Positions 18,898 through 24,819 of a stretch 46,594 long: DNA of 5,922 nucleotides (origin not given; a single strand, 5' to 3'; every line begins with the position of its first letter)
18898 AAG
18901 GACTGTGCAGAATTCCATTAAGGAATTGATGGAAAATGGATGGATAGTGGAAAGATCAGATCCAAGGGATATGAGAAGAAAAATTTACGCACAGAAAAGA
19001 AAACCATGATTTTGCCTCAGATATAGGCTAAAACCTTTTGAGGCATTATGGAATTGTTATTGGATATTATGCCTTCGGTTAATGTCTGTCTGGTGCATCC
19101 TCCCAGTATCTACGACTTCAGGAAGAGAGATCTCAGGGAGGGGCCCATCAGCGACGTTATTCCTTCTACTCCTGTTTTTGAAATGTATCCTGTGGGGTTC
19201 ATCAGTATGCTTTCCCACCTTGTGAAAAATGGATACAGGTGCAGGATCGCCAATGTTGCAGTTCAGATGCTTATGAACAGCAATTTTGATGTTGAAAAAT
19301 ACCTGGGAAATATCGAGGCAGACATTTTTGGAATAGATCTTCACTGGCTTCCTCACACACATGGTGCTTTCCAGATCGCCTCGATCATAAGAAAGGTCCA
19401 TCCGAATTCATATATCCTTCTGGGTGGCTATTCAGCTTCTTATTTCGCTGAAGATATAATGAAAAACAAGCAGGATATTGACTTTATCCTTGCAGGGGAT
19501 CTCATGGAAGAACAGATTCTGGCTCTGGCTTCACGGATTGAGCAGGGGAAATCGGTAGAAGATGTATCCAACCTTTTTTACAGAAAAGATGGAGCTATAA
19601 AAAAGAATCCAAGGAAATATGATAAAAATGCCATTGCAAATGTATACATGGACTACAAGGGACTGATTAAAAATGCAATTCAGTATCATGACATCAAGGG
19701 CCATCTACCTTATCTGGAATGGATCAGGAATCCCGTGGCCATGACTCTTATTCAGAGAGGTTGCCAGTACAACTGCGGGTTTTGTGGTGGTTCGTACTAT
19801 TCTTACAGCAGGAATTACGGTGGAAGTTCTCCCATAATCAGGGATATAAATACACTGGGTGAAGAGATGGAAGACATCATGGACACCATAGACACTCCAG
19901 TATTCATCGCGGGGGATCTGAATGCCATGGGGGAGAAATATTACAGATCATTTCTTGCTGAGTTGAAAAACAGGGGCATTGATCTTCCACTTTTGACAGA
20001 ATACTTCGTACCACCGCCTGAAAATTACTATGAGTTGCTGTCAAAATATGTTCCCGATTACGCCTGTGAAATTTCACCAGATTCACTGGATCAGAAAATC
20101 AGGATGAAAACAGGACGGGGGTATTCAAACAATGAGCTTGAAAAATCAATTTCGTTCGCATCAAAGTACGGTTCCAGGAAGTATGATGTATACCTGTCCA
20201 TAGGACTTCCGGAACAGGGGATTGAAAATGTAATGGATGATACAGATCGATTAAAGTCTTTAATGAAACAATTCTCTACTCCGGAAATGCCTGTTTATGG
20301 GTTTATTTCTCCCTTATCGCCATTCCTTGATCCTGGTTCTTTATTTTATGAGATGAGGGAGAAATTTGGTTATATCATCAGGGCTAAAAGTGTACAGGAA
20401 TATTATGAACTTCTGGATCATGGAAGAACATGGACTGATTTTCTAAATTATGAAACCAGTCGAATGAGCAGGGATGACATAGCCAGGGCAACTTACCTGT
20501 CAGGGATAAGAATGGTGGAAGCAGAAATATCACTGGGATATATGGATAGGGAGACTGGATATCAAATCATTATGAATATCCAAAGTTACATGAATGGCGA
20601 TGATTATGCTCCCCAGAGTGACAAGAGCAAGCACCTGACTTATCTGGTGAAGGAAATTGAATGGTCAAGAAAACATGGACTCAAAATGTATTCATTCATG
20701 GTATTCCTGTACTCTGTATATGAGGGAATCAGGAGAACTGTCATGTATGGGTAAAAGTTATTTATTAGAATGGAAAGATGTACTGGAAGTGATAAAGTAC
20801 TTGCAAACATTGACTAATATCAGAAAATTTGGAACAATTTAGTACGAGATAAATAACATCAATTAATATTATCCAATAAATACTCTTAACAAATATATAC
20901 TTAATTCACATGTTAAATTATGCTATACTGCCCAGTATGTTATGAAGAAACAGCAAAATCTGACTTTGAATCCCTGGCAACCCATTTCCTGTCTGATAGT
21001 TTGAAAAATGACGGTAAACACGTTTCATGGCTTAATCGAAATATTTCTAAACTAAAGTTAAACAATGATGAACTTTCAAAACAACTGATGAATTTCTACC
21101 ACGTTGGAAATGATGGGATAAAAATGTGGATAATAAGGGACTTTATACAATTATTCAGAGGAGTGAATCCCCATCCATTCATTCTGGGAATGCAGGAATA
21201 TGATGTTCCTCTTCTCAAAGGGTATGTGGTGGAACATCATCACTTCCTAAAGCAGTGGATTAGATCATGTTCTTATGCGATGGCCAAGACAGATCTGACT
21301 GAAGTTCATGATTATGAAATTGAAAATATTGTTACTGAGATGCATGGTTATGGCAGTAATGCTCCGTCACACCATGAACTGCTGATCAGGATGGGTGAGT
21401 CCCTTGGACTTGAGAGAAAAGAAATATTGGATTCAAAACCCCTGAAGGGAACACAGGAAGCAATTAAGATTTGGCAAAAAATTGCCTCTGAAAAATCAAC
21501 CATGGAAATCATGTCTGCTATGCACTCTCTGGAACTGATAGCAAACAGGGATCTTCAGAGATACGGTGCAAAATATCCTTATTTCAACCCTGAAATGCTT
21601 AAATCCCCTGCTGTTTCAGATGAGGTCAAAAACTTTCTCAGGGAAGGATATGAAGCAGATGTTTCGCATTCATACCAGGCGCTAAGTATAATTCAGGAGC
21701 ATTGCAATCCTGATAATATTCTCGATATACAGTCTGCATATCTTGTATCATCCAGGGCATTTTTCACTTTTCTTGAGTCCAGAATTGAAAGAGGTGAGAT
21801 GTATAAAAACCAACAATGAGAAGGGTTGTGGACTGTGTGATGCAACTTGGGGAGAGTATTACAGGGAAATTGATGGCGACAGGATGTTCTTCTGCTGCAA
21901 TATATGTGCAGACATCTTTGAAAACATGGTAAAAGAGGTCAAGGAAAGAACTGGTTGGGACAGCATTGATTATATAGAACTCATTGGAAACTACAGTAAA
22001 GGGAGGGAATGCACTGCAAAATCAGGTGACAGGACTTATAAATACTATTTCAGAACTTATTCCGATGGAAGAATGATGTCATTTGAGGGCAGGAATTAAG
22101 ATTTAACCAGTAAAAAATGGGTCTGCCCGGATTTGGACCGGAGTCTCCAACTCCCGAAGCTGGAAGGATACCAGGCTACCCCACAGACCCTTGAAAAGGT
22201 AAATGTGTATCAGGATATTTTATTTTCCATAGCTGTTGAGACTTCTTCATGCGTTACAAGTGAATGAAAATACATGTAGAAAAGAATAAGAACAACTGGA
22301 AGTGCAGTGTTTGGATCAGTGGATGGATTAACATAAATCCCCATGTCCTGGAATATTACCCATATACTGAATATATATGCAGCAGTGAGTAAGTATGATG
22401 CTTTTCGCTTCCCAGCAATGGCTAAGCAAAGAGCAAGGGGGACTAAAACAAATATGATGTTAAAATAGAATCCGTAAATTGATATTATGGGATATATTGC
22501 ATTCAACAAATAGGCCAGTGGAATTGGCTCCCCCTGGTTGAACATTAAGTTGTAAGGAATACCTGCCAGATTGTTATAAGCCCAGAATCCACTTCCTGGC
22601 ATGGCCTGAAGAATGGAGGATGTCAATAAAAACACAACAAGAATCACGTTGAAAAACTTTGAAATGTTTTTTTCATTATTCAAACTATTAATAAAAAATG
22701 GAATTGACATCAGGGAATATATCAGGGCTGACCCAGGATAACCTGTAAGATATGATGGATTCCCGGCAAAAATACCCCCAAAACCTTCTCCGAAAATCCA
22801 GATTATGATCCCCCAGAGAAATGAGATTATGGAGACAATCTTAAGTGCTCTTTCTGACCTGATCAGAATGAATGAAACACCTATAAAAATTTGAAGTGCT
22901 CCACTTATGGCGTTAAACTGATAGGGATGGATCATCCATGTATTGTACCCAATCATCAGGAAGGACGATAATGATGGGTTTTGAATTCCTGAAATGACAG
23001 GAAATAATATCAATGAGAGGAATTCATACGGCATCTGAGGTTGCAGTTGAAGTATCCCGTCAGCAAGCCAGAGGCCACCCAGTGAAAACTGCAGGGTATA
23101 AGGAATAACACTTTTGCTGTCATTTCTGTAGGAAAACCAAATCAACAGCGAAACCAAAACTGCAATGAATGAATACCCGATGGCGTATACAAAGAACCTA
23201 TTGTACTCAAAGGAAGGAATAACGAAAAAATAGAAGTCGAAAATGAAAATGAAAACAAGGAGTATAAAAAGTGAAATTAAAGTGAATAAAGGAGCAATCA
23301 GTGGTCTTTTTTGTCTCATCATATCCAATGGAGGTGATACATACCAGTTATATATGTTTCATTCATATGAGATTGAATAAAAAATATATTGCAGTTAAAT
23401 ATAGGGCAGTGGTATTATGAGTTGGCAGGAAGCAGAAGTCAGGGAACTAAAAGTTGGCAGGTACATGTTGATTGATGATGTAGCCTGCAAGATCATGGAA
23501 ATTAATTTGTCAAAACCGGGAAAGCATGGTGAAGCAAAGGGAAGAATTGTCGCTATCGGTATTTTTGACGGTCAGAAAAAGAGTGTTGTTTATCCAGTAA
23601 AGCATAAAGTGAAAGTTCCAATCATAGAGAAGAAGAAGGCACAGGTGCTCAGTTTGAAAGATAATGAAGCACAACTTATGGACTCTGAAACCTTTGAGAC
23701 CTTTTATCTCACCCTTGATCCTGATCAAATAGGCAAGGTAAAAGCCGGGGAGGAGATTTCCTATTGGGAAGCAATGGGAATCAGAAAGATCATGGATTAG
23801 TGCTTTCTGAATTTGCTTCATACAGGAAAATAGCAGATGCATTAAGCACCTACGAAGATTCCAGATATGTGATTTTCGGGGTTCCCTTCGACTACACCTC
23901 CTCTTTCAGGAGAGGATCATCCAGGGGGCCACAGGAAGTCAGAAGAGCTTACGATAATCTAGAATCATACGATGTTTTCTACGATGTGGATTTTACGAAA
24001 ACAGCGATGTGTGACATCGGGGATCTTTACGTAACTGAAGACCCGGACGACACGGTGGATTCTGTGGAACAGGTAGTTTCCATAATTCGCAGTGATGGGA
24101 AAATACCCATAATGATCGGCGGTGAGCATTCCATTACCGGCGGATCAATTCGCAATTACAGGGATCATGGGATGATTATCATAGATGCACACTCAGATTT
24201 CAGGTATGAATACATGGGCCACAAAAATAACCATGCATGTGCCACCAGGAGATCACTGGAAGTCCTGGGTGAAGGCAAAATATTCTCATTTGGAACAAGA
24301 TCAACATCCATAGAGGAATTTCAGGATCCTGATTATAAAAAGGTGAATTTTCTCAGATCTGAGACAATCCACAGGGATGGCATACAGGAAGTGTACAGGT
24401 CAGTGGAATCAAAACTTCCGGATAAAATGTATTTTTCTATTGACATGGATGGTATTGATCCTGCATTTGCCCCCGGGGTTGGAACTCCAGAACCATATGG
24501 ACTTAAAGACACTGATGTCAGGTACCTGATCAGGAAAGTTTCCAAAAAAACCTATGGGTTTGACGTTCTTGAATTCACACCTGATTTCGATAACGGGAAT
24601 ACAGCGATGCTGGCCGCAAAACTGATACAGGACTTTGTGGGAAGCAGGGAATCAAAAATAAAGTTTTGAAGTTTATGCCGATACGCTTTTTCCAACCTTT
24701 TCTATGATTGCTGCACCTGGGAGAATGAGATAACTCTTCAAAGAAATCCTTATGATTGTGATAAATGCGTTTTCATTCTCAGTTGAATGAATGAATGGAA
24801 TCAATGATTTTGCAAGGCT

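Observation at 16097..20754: Sulfate activation genes divergently paired with a ComA-like phosphosulfolactate synthase and a B12-radical SAM enzyme: candidate sulfonate biosynthesis locus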

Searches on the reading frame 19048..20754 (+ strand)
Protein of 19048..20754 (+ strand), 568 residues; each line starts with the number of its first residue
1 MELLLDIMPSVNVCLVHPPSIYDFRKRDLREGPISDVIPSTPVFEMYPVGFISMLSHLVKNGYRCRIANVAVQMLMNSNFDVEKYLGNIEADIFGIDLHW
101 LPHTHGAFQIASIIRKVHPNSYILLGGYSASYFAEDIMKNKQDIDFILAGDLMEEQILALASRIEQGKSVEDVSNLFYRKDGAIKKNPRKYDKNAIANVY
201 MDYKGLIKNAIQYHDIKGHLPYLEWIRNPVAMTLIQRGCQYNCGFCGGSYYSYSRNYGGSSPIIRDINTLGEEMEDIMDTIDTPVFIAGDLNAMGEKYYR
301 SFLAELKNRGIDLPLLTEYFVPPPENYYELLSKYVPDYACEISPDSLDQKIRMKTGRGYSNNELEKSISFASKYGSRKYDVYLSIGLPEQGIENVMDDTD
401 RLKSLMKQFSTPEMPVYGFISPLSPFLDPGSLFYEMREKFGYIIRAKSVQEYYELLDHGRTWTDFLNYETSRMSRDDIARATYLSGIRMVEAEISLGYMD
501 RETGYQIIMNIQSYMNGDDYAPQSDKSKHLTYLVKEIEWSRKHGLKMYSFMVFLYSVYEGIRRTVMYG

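Call 3: search_protein_families(library=pfam, proteins=[window:19048-20754:+], max_evalue=0.01)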
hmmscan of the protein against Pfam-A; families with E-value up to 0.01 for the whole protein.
window:19048-20754:+ (568 aa): 2 families
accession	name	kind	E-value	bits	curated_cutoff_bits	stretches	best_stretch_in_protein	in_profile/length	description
PF04055.27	Radical_SAM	-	5e-10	40.2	29.5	1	235-397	3-161/166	Radical SAM superfamily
PF02310.24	B12-binding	-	6.5e-07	29.6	32.1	1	42-150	8-111/121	B12 binding domain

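Call 4: search_protein_families(library=ncbifam, proteins=[window:19048-20754:+], max_evalue=0.01)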
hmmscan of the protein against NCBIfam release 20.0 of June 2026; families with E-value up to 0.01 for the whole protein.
window:19048-20754:+ (568 aa): 15 families
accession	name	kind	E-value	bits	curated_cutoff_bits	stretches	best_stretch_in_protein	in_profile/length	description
TIGR04190.1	B12_SAM_Ta0216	equivalog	3.3e-202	673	500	1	13-558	2-550/554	TIGR04190 family B12-binding domain/radical SAM domain protein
TIGR04367.1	HpnR_B12_rSAM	equivalog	3.5e-12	45.6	650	1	48-311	22-258/490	hopanoid C-3 methylase HpnR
TIGR04385.1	B12_rSAM_cofa1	equivalog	1.2e-11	44.5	450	1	46-247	18-212/438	B12 lower ligand biosynthesis radical SAM protein BzaD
TIGR02026.1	BchE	equivalog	3.3e-10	39.4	481.35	1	86-310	59-268/497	magnesium-protoporphyrin IX monomethyl ester anaerobic oxidative cyclase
NF033712.0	B12_rSAM_KedN5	subfamily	1.3e-09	36.9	700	1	109-246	80-211/624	KedN5 family methylcobalamin-dependent radical SAM C-methyltransferase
TIGR04013.1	B12_SAM_MJ_1487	hypoth_equivalog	2.7e-09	36.3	251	1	103-250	52-171/382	TIGR04013 family B12-binding domain/radical SAM domain-containing protein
TIGR03471.1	HpnJ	equivalog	1e-07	31.3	577.6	1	108-281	85-243/472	hopanoid biosynthesis associated radical SAM protein HpnJ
NF038361.1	rSAM_Sden_1168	equivalog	4.1e-07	28.9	575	1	67-265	118-317/560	Sden_1168 family B12-binding radical SAM P-methyltransferase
TIGR04072.2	rSAM_ladder_B12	equivalog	4.3e-07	28.9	360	1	45-206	15-180/443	lipid biosynthesis B12-binding/radical SAM protein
TIGR03975.1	rSAM_ocin_1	subfamily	1.3e-06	27.2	281.85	1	106-310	143-337/606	RiPP maturation radical SAM C-methyltransferase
TIGR04479.1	bcpD_PhpK_rSAM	subfamily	1.8e-06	26.6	600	1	81-293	101-299/504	PhpK family radical SAM P-methyltransferase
TIGR03960.1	rSAM_fuse_unch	hypoth_equivalog_domain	0.00022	19.9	462.3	1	153-407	181-426/605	TIGR03960 family B12-binding radical SAM protein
NF040546.1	rSAM_CUAEP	equivalog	0.001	17.8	500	1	50-175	15-128/468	CUAEP/CCAEP-tail radical SAM (seleno)protein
TIGR04014.1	B12_SAM_MJ_0865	equivalog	0.0011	17.8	360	1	109-246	56-176/434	methyl-coenzyme M reductase glutamine C-methyltransferase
NF006062.0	PRK08207.1-5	equivalog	0.0091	14.9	1007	0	333-406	262-334/476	coproporphyrinogen III oxidase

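Call 31: find_homologous_proteins(query=window:19048-20754:+, max_evalue=1e-10)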
Query window:19048-20754:+ (568 aa): 4751 proteins with E <= 1e-10 among 8000 candidates; the best 120 are listed.
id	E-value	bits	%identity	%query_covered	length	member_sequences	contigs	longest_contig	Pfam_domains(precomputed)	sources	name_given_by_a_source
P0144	0.0e+0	1302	99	100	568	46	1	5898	PF04055.28,PF02310.25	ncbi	-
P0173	6.1e-252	856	64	98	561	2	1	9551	PF04055.28,PF02310.25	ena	-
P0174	3.0e-251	853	63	98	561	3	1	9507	PF04055.28,PF02310.25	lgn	-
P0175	1.3e-247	841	63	98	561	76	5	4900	PF04055.28,PF02310.25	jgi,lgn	-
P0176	3.4e-246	837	63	98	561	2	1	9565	PF04055.28,PF02310.25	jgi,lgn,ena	jgi:B12-binding domain/radical SAM domain protein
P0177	9.8e-243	825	63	97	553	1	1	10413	PF04055.28,PF02310.25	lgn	-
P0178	4.2e-238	810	62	98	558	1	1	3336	PF04055.28,PF02310.25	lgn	-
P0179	6.8e-233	793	60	98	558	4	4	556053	PF04055.28,PF02310.25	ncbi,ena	-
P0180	5.8e-230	783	59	98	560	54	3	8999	PF04055.28,PF02310.25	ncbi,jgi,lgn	jgi:B12-binding domain/radical SAM domain protein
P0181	1.1e-229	782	59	98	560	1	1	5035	PF04055.28,PF02310.25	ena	-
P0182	7.3e-229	779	58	98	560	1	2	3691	PF04055.28,PF02310.25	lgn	-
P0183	1.2e-228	779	58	98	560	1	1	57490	PF04055.28,PF02310.25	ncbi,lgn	-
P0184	1.5e-228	778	58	98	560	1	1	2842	PF04055.28,PF02310.25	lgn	-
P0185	1.4e-226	772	58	98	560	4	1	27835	PF04055.28,PF02310.25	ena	-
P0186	2.3e-225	768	56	98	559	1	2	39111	PF04055.28,PF02310.25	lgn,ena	-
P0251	2.1e-196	672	51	98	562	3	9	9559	PF04055.28,PF02310.25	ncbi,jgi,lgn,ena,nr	ncbi:MAG: TIGR04190 family B12-binding domain/radical SAM domain protein [Candidatus Marsarchaeota a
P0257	1.0e-194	667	52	96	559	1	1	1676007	PF04055.28,PF02310.25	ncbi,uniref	ncbi:TIGR04190 family B12-binding domain/radical SAM domain protein [Oxyplasma meridianum]|uniref:TI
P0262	3.5e-193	662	51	98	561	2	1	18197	PF04055.28,PF02310.25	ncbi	ncbi:MAG: TIGR04190 family B12-binding domain/radical SAM domain protein [Thermoplasmataceae archaeo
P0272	1.2e-189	650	51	95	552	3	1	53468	PF04055.28,PF02310.25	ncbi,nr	ncbi:MAG: TIGR04190 family B12-binding domain/radical SAM domain protein [Candidatus Thermoplasmatot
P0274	9.7e-189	647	51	97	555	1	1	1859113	PF04055.28,PF02310.25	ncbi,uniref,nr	ncbi:MAG: TIGR04190 family B12-binding domain/radical SAM domain protein [Ferroplasma sp.]|uniref:TI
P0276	1.5e-188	646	48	97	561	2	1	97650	PF04055.28,PF02310.25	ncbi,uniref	ncbi:TIGR04190 family B12-binding domain/radical SAM domain protein [Cuniculiplasma sp. SKW4]|uniref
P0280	5.6e-188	644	52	96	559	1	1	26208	PF04055.28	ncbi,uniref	ncbi:TIGR04190 family B12-binding domain/radical SAM domain protein [Ferroplasma sp.]|uniref:TIGR041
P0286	1.0e-184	634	50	97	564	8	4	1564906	PF04055.28,PF02310.25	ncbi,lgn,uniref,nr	ncbi:TIGR04190 family B12-binding domain/radical SAM domain protein [Thermoplasma acidophilum]|unire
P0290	3.2e-184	632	50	97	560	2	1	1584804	PF04055.28,PF02310.25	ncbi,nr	ncbi:TIGR04190 family B12-binding domain/radical SAM domain protein [Thermoplasma volcanium]|nr:TIGR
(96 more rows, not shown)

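Call 33: find_encoding_contigs(protein=P0286, flank=6000, max_places=2)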
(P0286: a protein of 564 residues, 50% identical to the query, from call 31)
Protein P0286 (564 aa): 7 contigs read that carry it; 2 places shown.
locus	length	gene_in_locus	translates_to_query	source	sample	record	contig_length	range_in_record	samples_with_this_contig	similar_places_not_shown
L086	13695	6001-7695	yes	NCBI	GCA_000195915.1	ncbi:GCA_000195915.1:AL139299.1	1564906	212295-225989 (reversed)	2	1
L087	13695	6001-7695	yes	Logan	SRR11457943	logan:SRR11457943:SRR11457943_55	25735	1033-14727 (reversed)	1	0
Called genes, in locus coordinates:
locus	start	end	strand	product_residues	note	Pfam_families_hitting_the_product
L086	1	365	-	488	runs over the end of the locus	PF00149:Metallophos, PF04042:DNA_pol_E_B, PF12850:Metallophos_2 (weak)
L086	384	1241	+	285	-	PF00892:EamA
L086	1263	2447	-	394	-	PF00171:Aldedh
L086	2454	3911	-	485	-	PF00478:IMPDH, PF00571:CBS, PF00977:His_biosynth (weak), PF01070:FMN_dh, PF03060:NMO (weak), PF01645:Glu_synthase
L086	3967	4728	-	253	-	PF02621:VitK2_biosynth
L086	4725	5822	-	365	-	PF04055:Radical_SAM, PF19288:CofH_C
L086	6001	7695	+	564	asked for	PF02310:B12-binding, PF04055:Radical_SAM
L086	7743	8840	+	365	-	PF04055:Radical_SAM, PF19288:CofH_C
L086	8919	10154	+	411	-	PF01142:TruD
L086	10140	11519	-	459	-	PF13632:Glyco_trans_2_3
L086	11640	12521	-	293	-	PF01012:ETF (weak), PF00766:ETF_alpha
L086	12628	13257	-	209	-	PF01012:ETF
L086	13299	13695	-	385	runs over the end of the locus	-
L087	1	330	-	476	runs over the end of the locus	PF00149:Metallophos, PF04042:DNA_pol_E_B, PF12850:Metallophos_2 (weak)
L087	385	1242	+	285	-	PF00892:EamA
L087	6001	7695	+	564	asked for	PF02310:B12-binding, PF04055:Radical_SAM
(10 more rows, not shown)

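Call 34: find_encoding_contigs(protein=P0276, flank=6000, max_places=1)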
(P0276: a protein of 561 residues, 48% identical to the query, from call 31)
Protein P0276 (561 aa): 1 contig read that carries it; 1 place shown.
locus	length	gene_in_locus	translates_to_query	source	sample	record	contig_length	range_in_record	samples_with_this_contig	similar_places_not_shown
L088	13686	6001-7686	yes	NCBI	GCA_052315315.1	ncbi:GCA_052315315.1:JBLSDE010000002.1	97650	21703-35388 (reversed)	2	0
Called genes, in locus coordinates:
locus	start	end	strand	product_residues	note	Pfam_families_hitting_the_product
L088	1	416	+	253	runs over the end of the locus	-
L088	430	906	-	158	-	PF01948:PyrI, PF02748:PyrI_C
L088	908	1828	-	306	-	PF02729:OTCace_N, PF00185:OTCace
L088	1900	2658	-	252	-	PF01135:PCMT (weak), PF08704:GCD14, PF13847:Methyltransf_31, PF13649:Methyltransf_25 (weak)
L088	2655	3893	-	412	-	PF13660:DUF4147, PF05161:MOFRL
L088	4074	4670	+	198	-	PF00581:Rhodanese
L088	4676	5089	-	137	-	-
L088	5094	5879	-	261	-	PF00226:DnaJ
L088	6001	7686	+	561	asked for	PF02310:B12-binding, PF04055:Radical_SAM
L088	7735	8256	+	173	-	PF01025:GrpE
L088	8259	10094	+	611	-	PF00012:HSP70, PF06723:MreB_Mbl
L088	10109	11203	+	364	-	PF00226:DnaJ, PF01556:DnaJ_C, PF00684:DnaJ_CXXCXGXG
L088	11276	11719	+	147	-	PF00582:Usp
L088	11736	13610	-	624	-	PF00361:Proton_antipo_M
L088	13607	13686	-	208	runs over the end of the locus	PF01058:Oxidored_q6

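Call 35: find_encoding_contigs(protein=P0274, flank=6000, max_places=1)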
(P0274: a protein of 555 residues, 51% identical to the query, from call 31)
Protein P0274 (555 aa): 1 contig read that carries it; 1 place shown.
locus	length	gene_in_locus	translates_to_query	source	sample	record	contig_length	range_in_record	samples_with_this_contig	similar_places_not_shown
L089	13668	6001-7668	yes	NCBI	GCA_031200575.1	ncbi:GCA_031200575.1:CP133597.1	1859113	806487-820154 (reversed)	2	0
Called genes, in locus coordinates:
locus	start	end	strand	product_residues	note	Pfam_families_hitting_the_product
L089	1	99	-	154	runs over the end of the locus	PF01058:Oxidored_q6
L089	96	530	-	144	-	PF00507:Oxidored_q4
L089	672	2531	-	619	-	PF02934:GatB_N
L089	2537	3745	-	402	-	PF00710:Asparaginase, PF17763:Asparaginase_C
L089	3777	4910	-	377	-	PF02771:Acyl-CoA_dh_N, PF02770:Acyl-CoA_dh_M, PF00441:Acyl-CoA_dh_1, PF22924:ACOX_C_alpha1 (weak), PF08028:Acyl-CoA_dh_2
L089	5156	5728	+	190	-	PF06168:DUF981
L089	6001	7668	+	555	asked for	PF02310:B12-binding, PF04055:Radical_SAM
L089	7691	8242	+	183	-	PF13241:NAD_binding_7, PF14824:Sirohm_synth_M (faint)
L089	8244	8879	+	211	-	PF00857:Isochorismatase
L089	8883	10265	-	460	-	PF00324:AA_permease, PF13520:AA_permease_2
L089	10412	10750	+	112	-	PF27384:AF_1283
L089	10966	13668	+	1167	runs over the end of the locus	PF13428:TPR_14 (faint), PF07719:TPR_2 (faint)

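Call 36: find_encoding_contigs(protein=P0179, flank=6000, max_places=1)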
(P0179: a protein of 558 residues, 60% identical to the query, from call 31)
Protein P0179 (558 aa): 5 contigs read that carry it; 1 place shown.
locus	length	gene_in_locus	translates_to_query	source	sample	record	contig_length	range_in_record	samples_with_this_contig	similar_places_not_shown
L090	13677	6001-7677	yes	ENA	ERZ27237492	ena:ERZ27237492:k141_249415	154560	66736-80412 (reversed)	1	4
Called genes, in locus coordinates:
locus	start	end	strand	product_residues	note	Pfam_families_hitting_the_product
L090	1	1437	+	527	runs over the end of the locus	PF00324:AA_permease, PF13520:AA_permease_2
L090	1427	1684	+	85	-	-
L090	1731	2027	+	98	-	PF03992:ABM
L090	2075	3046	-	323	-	PF02322:Cyt_bd_oxida_II (weak)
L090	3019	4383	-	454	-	PF01654:Cyt_bd_oxida_I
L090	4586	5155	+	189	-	-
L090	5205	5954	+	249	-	PF03009:GDPD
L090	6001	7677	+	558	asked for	PF02310:B12-binding, PF04055:Radical_SAM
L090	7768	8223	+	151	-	PF00582:Usp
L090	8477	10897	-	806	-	PF00690:Cation_ATPase_N, PF00122:E1-E2_ATPase, PF00702:Hydrolase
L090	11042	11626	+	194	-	PF06168:DUF981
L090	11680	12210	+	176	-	-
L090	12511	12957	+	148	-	PF09828:ChrB_C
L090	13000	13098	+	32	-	-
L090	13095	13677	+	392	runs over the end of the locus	PF00108:Thiolase_N, PF02803:Thiolase_C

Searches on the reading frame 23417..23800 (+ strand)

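Call 62: search_protein_families(library=ncbifam, proteins=[window:23417-23800:+], max_evalue=0.00001)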
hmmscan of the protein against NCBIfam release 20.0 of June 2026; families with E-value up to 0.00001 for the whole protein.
window:23417-23800:+ (127 aa): 4 families
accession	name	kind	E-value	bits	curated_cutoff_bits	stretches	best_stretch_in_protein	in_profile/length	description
NF003076.0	PRK03999.1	equivalog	1.9e-53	179.5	138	1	1-126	1-126/129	translation initiation factor IF-5A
TIGR00037.1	eIF_5A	equivalog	1.1e-42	144.9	75.45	1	4-126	5-127/130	translation initiation factor IF-5A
NF001810.0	PRK00529.1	subfamily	8.7e-10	38.5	161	1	7-99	4-95/187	elongation factor P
TIGR00038.1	efp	equivalog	9.5e-10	38.4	185.8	1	7-99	2-93/184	elongation factor P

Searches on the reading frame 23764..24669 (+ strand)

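Call 62: search_protein_families(library=ncbifam, proteins=[window:23764-24669:+], max_evalue=0.00001)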
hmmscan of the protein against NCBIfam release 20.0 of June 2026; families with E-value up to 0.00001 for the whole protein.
window:23764-24669:+ (301 aa): 5 families
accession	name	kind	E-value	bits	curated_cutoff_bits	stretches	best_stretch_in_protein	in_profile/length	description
TIGR01230.1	agmatinase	equivalog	1.1e-61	208.9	174.3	1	28-291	8-272/275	agmatinase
NF002564.0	PRK02190.1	subfamily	5.7e-38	130.8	302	1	14-294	15-300/307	agmatinase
TIGR01227.1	hutG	equivalog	4.5e-29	101.6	229.15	1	28-292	30-306/307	formimidoylglutamase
TIGR01229.1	rocF_arginase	equivalog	3.1e-19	69.4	227.6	2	172-293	168-296/300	arginase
NF010347.0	PRK13775.1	equivalog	1.6e-09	37.5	381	1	97-289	111-321/331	formimidoylglutamase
